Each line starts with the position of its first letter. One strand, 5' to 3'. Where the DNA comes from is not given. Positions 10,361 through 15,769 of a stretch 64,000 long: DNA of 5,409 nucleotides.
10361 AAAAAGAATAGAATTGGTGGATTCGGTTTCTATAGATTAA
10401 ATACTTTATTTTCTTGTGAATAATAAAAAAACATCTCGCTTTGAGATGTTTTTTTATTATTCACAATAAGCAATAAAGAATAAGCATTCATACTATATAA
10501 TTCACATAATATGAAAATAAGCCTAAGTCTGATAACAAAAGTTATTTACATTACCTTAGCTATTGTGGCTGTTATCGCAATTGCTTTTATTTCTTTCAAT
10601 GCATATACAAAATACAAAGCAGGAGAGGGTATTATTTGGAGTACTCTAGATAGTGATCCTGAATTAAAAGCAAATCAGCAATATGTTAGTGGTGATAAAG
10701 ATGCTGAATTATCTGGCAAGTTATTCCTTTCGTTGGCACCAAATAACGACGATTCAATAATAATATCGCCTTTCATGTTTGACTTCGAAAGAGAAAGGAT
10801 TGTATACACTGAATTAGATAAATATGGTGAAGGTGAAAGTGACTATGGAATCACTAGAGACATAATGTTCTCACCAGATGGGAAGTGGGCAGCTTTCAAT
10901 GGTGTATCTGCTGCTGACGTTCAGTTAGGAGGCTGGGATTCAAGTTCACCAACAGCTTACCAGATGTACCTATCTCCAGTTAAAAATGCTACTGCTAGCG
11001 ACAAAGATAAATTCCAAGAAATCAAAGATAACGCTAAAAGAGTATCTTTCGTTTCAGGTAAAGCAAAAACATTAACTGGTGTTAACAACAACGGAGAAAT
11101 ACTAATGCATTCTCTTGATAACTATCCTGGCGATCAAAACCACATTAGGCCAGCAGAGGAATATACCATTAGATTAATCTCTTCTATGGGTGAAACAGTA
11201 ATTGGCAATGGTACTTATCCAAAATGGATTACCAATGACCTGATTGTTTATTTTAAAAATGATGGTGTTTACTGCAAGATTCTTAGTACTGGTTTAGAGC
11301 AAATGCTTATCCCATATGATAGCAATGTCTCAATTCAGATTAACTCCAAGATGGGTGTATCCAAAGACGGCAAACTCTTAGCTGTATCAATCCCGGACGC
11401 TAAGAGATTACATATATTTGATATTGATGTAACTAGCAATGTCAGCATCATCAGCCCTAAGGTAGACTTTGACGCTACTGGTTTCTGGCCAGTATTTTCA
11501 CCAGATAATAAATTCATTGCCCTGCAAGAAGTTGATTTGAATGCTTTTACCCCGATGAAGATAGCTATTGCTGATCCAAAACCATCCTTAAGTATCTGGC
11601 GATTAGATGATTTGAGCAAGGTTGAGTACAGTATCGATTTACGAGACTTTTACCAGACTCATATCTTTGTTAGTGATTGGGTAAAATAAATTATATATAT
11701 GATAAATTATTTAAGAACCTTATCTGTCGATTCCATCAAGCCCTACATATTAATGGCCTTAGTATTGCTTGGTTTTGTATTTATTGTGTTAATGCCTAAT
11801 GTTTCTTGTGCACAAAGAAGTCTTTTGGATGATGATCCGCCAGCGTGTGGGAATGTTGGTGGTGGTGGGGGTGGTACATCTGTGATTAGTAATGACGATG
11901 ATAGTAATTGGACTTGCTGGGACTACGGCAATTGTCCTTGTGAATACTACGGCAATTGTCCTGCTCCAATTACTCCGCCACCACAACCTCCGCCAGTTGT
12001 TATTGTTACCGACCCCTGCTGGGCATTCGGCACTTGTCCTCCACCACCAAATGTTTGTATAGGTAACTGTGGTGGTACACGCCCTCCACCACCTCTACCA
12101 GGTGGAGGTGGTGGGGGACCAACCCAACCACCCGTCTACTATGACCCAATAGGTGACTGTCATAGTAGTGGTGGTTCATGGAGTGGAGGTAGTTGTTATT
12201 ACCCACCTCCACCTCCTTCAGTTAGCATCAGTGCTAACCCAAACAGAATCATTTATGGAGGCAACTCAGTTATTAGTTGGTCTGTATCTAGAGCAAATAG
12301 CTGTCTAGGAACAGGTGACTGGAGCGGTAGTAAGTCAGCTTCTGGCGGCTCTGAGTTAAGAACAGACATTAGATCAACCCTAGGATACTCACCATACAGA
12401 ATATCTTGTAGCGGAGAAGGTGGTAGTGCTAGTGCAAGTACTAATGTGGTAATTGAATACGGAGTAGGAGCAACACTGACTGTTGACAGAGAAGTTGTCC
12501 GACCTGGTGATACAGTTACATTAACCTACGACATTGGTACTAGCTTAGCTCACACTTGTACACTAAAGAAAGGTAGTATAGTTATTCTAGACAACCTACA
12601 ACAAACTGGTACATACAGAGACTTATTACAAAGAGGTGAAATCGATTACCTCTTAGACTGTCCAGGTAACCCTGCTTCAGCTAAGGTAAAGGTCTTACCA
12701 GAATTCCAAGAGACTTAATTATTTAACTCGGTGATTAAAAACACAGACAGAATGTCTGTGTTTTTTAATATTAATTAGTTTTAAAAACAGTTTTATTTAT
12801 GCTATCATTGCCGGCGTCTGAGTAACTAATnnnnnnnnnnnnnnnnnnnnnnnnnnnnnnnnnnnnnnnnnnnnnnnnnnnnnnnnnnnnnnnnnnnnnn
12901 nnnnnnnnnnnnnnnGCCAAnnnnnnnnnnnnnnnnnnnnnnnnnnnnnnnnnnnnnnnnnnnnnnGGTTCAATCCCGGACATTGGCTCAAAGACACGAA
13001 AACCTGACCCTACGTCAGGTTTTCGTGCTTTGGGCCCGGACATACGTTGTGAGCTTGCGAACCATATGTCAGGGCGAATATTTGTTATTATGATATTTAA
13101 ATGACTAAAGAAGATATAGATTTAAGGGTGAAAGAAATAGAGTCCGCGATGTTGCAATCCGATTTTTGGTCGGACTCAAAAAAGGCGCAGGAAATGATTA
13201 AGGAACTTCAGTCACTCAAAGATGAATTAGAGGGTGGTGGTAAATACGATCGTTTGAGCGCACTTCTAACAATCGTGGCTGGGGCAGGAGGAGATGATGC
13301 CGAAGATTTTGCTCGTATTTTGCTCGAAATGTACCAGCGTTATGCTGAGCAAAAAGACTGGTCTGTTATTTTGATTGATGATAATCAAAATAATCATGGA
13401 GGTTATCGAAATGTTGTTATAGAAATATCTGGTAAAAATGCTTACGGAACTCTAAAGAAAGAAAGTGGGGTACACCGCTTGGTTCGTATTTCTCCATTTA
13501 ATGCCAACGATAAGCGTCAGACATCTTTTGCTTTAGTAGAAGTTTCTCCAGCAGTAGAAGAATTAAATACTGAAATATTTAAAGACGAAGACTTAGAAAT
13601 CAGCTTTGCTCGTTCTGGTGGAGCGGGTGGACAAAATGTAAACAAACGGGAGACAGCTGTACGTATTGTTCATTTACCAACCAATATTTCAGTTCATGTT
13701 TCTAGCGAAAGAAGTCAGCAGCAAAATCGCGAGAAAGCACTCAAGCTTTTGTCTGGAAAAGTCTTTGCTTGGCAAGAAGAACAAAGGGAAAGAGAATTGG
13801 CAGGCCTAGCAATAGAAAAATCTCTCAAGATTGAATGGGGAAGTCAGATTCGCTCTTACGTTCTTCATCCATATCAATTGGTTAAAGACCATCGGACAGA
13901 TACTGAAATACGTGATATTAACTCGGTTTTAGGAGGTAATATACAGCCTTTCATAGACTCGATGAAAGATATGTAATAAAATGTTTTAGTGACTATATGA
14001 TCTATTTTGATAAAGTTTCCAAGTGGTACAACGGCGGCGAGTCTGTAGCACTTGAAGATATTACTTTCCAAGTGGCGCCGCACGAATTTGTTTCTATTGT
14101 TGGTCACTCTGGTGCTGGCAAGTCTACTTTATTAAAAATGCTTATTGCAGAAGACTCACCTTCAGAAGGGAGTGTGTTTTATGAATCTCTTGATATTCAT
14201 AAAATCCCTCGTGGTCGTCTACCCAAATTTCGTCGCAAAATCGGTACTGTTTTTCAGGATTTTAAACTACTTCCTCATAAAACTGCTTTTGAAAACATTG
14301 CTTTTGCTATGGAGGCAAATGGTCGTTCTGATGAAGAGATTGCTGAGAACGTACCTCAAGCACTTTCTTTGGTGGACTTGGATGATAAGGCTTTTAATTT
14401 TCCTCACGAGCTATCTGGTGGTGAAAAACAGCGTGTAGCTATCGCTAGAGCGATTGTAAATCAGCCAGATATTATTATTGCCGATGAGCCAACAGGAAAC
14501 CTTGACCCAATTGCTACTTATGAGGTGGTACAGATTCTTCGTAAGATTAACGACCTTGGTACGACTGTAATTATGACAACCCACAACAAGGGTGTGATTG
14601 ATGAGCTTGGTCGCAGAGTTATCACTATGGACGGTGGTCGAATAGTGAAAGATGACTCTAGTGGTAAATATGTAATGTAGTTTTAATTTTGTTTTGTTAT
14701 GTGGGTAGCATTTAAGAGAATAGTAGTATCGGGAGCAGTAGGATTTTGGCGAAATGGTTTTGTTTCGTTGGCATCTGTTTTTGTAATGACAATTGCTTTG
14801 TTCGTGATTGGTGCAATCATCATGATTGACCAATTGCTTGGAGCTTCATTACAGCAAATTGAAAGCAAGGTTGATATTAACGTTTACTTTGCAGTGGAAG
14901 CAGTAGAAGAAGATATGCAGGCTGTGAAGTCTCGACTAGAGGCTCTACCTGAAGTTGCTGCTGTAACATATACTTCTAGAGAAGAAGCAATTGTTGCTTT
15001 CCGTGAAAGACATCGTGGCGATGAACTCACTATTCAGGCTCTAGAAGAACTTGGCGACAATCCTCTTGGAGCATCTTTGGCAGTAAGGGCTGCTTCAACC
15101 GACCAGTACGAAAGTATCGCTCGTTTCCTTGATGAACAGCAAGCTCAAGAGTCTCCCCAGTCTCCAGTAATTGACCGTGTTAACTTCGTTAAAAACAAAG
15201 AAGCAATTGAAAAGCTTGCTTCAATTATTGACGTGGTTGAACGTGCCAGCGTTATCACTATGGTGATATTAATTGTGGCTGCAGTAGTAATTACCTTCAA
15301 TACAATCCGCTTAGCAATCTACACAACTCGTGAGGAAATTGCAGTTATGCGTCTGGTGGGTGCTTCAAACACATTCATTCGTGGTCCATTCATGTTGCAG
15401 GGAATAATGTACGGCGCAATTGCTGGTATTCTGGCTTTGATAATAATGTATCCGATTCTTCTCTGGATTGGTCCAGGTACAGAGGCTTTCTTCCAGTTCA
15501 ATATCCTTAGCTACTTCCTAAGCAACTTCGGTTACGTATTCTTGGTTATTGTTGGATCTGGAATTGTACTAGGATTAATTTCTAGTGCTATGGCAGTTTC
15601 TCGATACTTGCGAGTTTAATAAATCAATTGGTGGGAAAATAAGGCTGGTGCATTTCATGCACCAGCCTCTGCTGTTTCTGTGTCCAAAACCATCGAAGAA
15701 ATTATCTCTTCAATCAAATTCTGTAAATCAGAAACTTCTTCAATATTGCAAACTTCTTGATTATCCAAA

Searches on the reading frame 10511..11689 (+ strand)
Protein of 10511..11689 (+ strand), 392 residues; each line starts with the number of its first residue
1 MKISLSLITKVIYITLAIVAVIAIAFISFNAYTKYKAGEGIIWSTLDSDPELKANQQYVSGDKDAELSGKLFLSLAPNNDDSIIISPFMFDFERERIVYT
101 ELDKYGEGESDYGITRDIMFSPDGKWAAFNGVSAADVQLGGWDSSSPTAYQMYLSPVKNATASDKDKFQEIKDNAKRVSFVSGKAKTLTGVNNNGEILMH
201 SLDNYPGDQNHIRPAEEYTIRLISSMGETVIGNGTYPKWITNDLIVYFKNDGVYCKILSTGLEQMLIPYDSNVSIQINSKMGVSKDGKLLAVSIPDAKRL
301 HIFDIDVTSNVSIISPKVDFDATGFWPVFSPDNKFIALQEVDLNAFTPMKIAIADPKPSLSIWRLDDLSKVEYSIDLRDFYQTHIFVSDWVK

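Call 60: search_protein_families(library=pfam, proteins=[window:10511-11689:+], max_evalue=0.001)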
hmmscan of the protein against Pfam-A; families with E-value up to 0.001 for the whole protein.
window:10511-11689:+ (392 aa): 1 family
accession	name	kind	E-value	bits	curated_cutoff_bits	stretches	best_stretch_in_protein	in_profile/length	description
PF07676.18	PD40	-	7.6e-05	23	20.9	0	114-130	10-26/38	WD40-like Beta Propeller Repeat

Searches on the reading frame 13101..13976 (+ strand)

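Call 61: search_protein_families(library=pfam, proteins=[window:13101-13976:+], max_evalue=0.001)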
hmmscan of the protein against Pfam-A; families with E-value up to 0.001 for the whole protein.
window:13101-13976:+ (291 aa): 3 families
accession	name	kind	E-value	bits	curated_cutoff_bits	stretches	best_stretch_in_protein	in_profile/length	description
PF03462.23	PCRF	-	5.6e-43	147.5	24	1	47-146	95-194/194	PCRF domain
PF00472.26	RF-1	-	3.1e-34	117.8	35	1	161-265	8-116/116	RF-1 domain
PF16326.10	ABC_tran_CTD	-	0.00057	20.5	32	0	7-44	21-58/69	ABC transporter C-terminal domain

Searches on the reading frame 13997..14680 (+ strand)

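Call 61: search_protein_families(library=pfam, proteins=[window:13997-14680:+], max_evalue=0.001)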
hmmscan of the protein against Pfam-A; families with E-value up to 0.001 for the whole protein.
window:13997-14680:+ (227 aa): 6 families
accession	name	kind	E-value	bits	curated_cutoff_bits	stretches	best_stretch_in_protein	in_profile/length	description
PF00005.33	ABC_tran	-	1.8e-37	129.5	25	1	19-166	1-136/137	ABC transporter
PF13304.12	AAA_21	-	5.9e-09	36.9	27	1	125-202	225-304/304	AAA domain, putative AbiEii toxin, Type IV TA system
PF02463.25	SMC_N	-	3.2e-05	23.9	40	0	104-204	102-205/220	RecF/RecN/SMC N terminal domain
PF00931.28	NB-ARC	-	0.00019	21.2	23.5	0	30-52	19-41/248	NB-ARC domain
PF03193.22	RsgA_GTPase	-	0.00029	21.1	30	1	19-54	97-131/174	RsgA GTPase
PF20720.3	nSTAND3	-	0.00069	19.8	27.2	0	25-52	13-40/155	Novel STAND NTPase 3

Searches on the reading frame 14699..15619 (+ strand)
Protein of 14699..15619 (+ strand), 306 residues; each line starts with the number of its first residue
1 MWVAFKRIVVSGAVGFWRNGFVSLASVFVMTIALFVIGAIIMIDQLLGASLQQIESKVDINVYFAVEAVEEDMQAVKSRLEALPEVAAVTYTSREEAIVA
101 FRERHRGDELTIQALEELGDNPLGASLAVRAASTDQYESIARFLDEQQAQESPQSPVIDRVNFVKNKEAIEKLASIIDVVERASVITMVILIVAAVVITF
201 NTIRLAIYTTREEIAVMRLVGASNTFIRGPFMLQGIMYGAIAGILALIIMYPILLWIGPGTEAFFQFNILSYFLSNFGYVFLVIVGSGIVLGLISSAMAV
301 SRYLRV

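Call 61: search_protein_families(library=pfam, proteins=[window:14699-15619:+], max_evalue=0.001)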
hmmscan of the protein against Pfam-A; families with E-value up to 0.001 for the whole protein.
window:14699-15619:+ (306 aa): 2 families
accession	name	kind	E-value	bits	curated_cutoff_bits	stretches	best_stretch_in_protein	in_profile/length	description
PF18075.7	FtsX_ECD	-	6e-15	56.1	23.5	1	58-146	1-89/96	FtsX extracellular domain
PF02687.27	FtsX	-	1.4e-12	48.1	25.5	1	186-305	2-117/120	FtsX-like permease C-terminal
